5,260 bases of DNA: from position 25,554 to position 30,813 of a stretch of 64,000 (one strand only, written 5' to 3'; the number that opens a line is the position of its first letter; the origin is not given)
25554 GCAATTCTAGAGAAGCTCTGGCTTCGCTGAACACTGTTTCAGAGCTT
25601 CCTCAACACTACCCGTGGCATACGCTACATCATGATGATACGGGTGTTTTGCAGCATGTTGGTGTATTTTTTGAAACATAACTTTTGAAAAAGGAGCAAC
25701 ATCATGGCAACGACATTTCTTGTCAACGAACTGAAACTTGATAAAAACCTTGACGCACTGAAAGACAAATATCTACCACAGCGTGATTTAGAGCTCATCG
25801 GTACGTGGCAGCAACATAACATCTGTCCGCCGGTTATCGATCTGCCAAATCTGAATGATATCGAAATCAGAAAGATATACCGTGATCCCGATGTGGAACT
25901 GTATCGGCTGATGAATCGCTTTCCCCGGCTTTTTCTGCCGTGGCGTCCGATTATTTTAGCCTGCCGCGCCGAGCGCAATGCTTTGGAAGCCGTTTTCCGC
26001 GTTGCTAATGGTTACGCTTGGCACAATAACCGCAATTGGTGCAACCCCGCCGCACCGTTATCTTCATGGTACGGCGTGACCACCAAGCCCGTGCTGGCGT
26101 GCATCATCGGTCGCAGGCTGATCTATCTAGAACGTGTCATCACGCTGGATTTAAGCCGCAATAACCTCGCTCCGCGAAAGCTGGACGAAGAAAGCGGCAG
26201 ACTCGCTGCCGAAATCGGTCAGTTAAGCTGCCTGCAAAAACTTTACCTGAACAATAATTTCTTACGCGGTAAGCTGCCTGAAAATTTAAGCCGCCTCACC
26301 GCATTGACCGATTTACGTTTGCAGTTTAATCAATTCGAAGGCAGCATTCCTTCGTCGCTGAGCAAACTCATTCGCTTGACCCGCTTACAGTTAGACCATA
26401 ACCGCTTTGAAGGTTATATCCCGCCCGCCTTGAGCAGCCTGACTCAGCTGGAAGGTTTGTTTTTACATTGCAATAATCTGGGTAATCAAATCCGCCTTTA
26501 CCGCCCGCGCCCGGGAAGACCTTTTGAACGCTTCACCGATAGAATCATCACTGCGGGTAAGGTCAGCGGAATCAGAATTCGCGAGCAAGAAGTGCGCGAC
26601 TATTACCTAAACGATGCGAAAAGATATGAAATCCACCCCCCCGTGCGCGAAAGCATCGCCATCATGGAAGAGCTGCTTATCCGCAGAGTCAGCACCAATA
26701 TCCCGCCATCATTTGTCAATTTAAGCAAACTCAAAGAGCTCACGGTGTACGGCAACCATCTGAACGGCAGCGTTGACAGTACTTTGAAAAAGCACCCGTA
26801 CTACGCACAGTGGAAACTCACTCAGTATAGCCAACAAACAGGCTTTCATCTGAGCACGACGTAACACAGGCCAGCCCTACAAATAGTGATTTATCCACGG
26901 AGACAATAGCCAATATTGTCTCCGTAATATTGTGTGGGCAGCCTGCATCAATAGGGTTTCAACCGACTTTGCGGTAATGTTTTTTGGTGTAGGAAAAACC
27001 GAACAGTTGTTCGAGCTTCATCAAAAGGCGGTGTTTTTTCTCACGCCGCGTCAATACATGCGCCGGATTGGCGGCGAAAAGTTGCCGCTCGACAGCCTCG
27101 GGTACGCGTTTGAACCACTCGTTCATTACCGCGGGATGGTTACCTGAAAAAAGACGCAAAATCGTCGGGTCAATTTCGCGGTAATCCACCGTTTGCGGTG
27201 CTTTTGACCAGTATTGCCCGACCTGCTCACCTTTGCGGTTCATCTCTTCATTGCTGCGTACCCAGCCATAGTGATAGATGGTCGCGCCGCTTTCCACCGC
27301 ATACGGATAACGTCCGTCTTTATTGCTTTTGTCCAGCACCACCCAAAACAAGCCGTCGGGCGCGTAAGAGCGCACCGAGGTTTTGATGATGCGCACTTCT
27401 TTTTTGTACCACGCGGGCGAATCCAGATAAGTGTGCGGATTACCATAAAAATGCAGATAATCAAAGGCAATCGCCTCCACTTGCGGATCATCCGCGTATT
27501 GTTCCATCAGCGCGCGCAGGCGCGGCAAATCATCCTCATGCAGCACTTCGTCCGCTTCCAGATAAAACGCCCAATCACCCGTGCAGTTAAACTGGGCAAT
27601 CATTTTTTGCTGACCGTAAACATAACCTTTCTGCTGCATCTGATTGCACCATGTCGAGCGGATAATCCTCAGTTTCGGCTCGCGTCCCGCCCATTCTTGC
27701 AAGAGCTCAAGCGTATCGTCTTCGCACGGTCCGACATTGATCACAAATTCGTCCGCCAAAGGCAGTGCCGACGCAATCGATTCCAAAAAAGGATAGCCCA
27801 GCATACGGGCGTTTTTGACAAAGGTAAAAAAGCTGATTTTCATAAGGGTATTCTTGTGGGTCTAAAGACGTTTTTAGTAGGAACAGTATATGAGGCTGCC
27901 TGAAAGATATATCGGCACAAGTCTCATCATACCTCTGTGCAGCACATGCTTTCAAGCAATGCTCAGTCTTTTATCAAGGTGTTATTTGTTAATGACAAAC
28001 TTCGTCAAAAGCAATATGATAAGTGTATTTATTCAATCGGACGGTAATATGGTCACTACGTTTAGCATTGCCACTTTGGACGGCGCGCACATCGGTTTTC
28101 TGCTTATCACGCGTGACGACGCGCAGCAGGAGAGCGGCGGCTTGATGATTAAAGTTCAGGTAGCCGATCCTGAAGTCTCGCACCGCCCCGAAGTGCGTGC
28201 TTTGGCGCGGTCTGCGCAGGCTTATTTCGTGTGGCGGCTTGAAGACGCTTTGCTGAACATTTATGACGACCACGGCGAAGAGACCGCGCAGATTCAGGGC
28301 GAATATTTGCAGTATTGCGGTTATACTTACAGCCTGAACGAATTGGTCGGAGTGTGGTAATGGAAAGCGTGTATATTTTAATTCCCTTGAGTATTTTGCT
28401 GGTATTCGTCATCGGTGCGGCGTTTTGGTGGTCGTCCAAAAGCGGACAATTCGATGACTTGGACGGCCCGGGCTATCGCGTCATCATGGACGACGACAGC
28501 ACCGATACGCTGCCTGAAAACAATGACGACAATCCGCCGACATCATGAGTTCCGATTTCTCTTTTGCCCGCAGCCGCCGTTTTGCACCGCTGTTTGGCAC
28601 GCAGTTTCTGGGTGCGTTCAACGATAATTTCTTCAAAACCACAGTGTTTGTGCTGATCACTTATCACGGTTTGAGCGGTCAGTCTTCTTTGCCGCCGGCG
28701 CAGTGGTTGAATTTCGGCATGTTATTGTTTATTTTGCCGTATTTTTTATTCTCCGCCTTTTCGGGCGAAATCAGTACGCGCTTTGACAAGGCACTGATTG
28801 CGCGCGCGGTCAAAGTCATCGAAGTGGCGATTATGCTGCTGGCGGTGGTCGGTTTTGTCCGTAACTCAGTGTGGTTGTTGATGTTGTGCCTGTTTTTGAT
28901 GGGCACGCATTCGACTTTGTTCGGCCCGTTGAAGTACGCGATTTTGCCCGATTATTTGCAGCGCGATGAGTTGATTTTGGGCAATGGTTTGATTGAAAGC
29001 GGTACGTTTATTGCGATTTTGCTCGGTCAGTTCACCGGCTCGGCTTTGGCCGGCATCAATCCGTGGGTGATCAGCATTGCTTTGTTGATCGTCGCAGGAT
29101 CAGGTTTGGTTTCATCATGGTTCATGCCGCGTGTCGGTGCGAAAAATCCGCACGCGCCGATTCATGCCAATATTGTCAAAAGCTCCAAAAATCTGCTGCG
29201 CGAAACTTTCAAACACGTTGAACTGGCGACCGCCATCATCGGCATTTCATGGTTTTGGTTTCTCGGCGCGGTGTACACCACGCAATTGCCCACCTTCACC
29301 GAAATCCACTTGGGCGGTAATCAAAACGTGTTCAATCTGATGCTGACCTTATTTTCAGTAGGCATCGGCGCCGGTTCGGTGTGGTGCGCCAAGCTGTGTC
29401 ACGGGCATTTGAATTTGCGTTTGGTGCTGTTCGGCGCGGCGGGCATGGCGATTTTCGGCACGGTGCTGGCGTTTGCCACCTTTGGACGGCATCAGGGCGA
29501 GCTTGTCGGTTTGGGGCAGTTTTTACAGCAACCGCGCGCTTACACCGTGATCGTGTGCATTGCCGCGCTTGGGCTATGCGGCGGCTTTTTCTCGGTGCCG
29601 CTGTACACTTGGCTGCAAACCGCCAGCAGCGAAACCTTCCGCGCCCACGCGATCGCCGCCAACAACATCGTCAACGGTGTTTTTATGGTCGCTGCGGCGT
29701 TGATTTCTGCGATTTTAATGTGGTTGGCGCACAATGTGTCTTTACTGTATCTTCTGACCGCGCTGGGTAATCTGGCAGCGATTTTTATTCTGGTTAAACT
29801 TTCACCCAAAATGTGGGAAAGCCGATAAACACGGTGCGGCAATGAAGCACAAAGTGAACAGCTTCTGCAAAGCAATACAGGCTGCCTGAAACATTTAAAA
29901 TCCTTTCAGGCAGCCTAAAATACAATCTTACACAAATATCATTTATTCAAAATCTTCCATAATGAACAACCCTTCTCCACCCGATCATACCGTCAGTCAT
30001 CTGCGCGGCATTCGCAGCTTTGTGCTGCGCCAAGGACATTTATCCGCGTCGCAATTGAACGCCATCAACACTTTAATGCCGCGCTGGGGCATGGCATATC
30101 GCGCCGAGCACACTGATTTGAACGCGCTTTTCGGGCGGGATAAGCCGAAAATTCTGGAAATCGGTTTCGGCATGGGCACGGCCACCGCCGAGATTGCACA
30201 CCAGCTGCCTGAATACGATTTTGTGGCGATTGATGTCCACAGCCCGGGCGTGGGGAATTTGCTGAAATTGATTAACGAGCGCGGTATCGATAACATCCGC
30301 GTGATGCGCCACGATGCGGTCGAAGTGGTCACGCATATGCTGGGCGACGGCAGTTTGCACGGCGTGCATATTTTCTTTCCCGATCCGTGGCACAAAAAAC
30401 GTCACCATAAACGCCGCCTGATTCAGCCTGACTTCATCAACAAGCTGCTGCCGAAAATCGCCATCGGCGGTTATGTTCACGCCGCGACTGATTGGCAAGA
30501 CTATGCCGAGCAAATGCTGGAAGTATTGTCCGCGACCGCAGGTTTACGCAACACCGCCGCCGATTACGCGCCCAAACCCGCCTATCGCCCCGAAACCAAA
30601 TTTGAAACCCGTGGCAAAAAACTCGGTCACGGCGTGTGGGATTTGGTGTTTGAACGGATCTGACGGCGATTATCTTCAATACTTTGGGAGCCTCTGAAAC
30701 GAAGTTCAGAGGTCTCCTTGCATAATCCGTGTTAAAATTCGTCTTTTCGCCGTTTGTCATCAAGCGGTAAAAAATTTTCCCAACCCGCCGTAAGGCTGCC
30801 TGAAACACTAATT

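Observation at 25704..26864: Plant-specific-type LRR protein with an LRRNT_2-like cap encoded in an AT-rich islet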

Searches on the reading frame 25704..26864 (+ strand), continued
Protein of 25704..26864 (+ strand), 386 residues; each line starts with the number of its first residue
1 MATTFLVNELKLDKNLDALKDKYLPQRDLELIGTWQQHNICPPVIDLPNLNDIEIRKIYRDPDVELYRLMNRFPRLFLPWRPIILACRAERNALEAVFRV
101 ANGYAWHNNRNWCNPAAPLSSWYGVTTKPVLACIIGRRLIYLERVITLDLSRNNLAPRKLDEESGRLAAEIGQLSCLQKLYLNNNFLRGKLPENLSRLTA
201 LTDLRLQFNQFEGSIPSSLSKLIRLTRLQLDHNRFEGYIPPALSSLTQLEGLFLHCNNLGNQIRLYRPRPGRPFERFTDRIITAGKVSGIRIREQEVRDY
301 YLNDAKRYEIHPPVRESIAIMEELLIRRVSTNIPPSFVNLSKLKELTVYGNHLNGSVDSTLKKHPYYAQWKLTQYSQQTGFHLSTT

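Call 52: find_homologous_proteins(query=L001:12743-14734:-, max_evalue=1e-150)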
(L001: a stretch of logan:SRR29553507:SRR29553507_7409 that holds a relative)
Query L001:12743-14734:- (663 aa): 7918 proteins with E <= 1e-150 among 8000 candidates; the best 120 are listed.
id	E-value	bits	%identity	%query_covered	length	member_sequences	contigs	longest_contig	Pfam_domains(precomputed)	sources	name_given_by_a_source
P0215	0.0e+0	1469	98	100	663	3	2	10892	PF13538.13,PF13604.13,PF13361.13,PF13245.13,PF00580.28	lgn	-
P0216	0.0e+0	1233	82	100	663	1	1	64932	PF13538.13,PF01443.25,PF13604.13,PF13361.13,PF13245.13,PF00580.28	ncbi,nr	ncbi:MAG: 3'-5' exonuclease [Neisseria sp.]|nr:3'-5' exonuclease [Neisseria sp.]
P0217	0.0e+0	1021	69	97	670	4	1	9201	PF13538.13,PF01443.25,PF13604.13,PF13361.13,PF13245.13,PF00580.28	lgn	-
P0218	0.0e+0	1017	67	100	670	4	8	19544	PF13538.13,PF13087.13,PF01443.25,PF13604.13,PF13361.13,PF13245.13,PF00580.28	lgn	-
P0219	0.0e+0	1016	68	100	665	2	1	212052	PF13538.13,PF13604.13,PF13361.13,PF13245.13,PF00580.28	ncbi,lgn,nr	ncbi:ATP-dependent DNA helicase Rep [Neisseria sp. HSC-16F19]|nr:DNA helicase Rep [Neisseria sp. HSC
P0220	0.0e+0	1014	66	99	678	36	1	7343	PF13538.13,PF01443.25,PF13604.13,PF13361.13,PF13245.13,PF00580.28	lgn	-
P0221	0.0e+0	1013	68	100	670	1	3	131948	PF13538.13,PF01443.25,PF13604.13,PF13361.13,PF13245.13,PF00580.28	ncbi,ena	-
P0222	2.0e-298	1009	68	100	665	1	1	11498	PF13538.13,PF01443.25,PF13361.13,PF13245.13,PF00580.28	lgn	-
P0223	1.5e-296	1003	68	100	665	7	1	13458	PF13538.13,PF01443.25,PF13604.13,PF13361.13,PF13245.13,PF00580.28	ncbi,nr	ncbi:MAG: UvrD-helicase domain-containing protein [Neisseriaceae bacterium]|nr:UvrD-helicase domain-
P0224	1.7e-296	1003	67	100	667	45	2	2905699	PF13538.13,PF13604.13,PF13361.13,PF13245.13,PF00580.28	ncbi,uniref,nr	ncbi:DNA helicase Rep [Paralysiella testudinis]|uniref:ATP-dependent DNA helicase Rep n=1 Tax=Paraly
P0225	6.3e-295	998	67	99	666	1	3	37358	PF13538.13,PF01443.25,PF13604.13,PF13361.13,PF13245.13,PF00580.28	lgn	-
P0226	1.7e-294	996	67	100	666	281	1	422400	PF13538.13,PF01443.25,PF13604.13,PF13361.13,PF13245.13,PF00580.28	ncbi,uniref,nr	ncbi:DNA helicase Rep [Snodgrassella sp. ESL0253]|uniref:DNA helicase Rep n=1 Tax=Snodgrassella sp. 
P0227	4.6e-294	995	67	99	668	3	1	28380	PF13538.13,PF13604.13,PF13361.13,PF13245.13,PF00580.28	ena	-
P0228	6.5e-294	994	67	99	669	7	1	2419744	PF13538.13,PF13604.13,PF13361.13,PF13245.13,PF00580.28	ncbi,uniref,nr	ncbi:DNA helicase Rep [Neisseria shayeganii]|uniref:ATP-dependent DNA helicase Rep n=1 Tax=Neisseria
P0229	2.9e-292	989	66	100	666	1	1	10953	PF13538.13,PF01443.25,PF13604.13,PF13361.13,PF13245.13,PF00580.28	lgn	-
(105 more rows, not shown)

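Call 53: find_encoding_contigs(protein=P0216, flank=10000, max_places=2)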
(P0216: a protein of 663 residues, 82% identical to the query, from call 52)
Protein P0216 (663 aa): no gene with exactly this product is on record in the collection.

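Call 61: search_protein_families(library=padloc, proteins=[P0001, P0004, P0079], max_evalue=0.01)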
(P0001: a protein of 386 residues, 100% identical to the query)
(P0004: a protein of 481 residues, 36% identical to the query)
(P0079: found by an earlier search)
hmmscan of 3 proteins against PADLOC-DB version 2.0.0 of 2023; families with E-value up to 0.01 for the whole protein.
P0001 (386 aa): 0 families

P0004 (481 aa): 0 families

P0079 (536 aa): 0 families

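Call 62: search_protein_families(library=phrogs, proteins=[P0001, P0004, P0079], max_evalue=0.01)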
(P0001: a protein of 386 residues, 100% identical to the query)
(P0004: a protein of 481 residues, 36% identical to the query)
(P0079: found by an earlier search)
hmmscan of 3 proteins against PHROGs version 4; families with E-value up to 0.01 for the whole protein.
P0001 (386 aa): 1 family
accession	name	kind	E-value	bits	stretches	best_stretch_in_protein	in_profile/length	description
phrog_6688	-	unknown function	2.6e-11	43.9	1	162-259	383-661/681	-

P0004 (481 aa): 1 family
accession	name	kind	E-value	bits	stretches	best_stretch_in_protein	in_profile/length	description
phrog_6688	-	unknown function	4.2e-18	66.4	1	141-260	556-663/681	-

P0079 (536 aa): 0 families

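Call 72: search_protein_families(library=pfam, proteins=[L005:2-1609:+], max_evalue=0.00001)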
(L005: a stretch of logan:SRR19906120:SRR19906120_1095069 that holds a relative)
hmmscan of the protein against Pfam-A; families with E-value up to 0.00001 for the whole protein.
L005:2-1609:+ (535 aa): 5 families
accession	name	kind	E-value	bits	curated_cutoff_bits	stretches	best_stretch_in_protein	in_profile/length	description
PF05693.19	Glycogen_syn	-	7.6e-76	256.5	27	2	2-335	3-340/639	Glycogen synthase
PF08323.17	Glyco_transf_5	-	8.4e-08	32.7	22.7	1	99-237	89-225/239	Starch synthase catalytic domain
PF00534.26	Glycos_transf_1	-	3.2e-07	30.5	26.4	1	416-451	91-126/172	Glycosyl transferases group 1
PF20706.3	GT4-conflict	-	1.1e-06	28.3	26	0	415-520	279-378/385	Family 4 Glycosyltransferase in conflict systems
PF13692.12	Glyco_trans_1_4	-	1.3e-06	29.2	27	0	413-452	72-111/142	Glycosyl transferases group 1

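Call 73: fold_search(model_id=the predicted structure, library=viral)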
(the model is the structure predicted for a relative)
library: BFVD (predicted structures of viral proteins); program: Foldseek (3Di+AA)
matches with E <= 10: 223; with E <= 0.001: 25
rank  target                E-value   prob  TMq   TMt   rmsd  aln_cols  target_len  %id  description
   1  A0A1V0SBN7            1.7e-05  1.00  0.23  0.69   1.5       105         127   31  Leucine-rich repeat protein [Catovirus CTV1]
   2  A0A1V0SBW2            3.9e-05  1.00  0.22  0.18   1.2        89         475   38  Leucine-rich repeat protein [Catovirus CTV1]
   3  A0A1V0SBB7            4.6e-05  1.00  0.21  0.25   1.9        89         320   32  Leucine-rich repeat protein [Catovirus CTV1]
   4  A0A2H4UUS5            7.0e-05  1.00  0.21  0.23  18.6       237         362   13  Leucine rich repeat protein [Bodo saltans virus]
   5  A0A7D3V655            7.4e-05  1.00  0.19  0.23   5.8       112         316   34  Leucine-rich repeat protein [Fadolivirus 2]
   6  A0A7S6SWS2            9.7e-05  1.00  0.21  0.26   2.1        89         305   29  Disease resistance R13L4/SHOC-2-like LRR domain-containing protein [Bathycoccus sp. RCC716 virus 1]
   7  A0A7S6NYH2            1.2e-04  1.00  0.19  0.26  16.0       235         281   16  Disease resistance R13L4/SHOC-2-like LRR domain-containing protein [Bathycoccus sp. RCC716 virus 2]
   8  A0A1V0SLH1            1.4e-04  1.00  0.22  0.16   1.3        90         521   34  F-box/leucine-rich repeat protein [Klosneuvirus KNV1]
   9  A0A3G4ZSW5            1.8e-04  1.00  0.18  0.20   6.7       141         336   20  Leucine-rich repeat protein [Barrevirus sp.]
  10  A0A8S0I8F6            2.2e-04  1.00  0.22  0.59   1.9        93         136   35  (no name in the UniProt tables at hand)
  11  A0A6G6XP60            2.7e-04  1.00  0.21  0.21   2.3        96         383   25  (no name in the UniProt tables at hand)
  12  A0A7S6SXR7            2.7e-04  1.00  0.23  0.22  12.5       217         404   20  (no name in the UniProt tables at hand)
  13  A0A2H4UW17            2.8e-04  1.00  0.22  0.32   3.4       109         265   23  Leucine rich repeat protein [Bodo saltans virus]
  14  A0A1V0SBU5            3.2e-04  1.00  0.20  0.32   1.3        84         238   33  Leucine-rich repeat protein [Catovirus CTV1]
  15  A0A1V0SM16            3.9e-04  1.00  0.21  0.27   4.6       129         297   30  Leucine-rich repeat protein [Klosneuvirus KNV1]
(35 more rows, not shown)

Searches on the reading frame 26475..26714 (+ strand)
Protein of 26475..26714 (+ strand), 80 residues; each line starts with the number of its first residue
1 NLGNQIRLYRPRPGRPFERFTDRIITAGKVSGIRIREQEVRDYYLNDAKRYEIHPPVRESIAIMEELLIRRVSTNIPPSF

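Call 70: search_solved_structures(query=window:26475-26714:+, max_evalue=10)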
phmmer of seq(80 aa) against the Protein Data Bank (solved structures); distinct sequences matched with E-value up to 10: 1.
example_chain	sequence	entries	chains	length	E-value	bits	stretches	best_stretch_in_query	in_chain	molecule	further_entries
2www_A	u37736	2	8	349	0.93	13.3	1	18-74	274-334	METHYLMALONIC ACIDURIA TYPE A PROTEIN, MITOCHONDRIAL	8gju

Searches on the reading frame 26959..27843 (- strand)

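Call 19: search_protein_families(library=pfam, proteins=[P0079, P0086, window:26959-27843:-], max_evalue=0.01)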
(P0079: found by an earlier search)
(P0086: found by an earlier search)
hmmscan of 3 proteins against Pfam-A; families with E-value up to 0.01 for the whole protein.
P0079 (536 aa): 1 family
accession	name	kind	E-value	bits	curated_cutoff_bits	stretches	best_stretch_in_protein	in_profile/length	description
PF01364.23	Peptidase_C25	-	0.00098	18.9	23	1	157-427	97-372/374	Peptidase family C25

P0086 (792 aa): 2 families
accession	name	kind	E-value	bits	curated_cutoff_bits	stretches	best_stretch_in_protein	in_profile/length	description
PF13365.12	Trypsin_2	-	2.3e-10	41.8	27.6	1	292-466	9-143/144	Trypsin-like peptidase domain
PF00089.32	Trypsin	-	0.00046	20.5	20.6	1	278-488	24-215/220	Trypsin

window:26959-27843:- (294 aa): 2 families
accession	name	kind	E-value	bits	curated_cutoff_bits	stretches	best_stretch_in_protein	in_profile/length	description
PF00535.33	Glycos_transf_2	-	2.3e-06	28.1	23.3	1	21-119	18-110/168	Glycosyl transferase family 2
PF13704.12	Glyco_tranf_2_4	-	4.9e-05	24.2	27.5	1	30-112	19-97/98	Glycosyl transferase family 2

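Call 61: search_protein_families(library=padloc, proteins=[P0079, window:26959-27843:-], max_evalue=0.01)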
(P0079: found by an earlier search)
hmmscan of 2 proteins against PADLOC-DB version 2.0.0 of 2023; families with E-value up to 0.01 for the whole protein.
P0079 (536 aa): 0 families

window:26959-27843:- (294 aa): 0 families

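Call 62: search_protein_families(library=phrogs, proteins=[P0079], max_evalue=0.01)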
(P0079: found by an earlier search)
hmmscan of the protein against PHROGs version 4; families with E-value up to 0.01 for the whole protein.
P0079 (536 aa): 0 families

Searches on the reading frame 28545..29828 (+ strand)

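Call 19: search_protein_families(library=pfam, proteins=[window:28545-29828:+], max_evalue=0.01)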
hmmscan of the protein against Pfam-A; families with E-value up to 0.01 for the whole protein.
window:28545-29828:+ (427 aa): 2 families
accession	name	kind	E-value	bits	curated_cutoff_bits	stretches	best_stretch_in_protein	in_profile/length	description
PF07690.21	MFS_1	-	1.5e-18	67.3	33.4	2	17-313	2-290/347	Major Facilitator Superfamily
PF05977.19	MFS_3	-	1.4e-07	30.8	27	1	64-311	56-304/524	Transmembrane secretion effector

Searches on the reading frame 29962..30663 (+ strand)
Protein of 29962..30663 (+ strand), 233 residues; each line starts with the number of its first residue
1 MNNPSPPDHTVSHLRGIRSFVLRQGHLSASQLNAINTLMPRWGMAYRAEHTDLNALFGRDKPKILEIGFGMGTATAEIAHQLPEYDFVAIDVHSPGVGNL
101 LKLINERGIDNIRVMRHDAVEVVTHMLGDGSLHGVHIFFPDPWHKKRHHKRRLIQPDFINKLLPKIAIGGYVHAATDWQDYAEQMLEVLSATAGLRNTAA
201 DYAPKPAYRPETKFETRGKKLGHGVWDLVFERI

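Call 55: search_protein_families(library=pfam, proteins=[window:29962-30663:+], max_evalue=0.00001)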
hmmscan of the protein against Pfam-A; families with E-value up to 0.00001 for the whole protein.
window:29962-30663:+ (233 aa): 1 family
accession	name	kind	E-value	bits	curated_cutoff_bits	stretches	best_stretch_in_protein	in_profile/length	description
PF02390.23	Methyltransf_4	-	4.2e-53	179.8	24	1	61-228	2-173/173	Putative methyltransferase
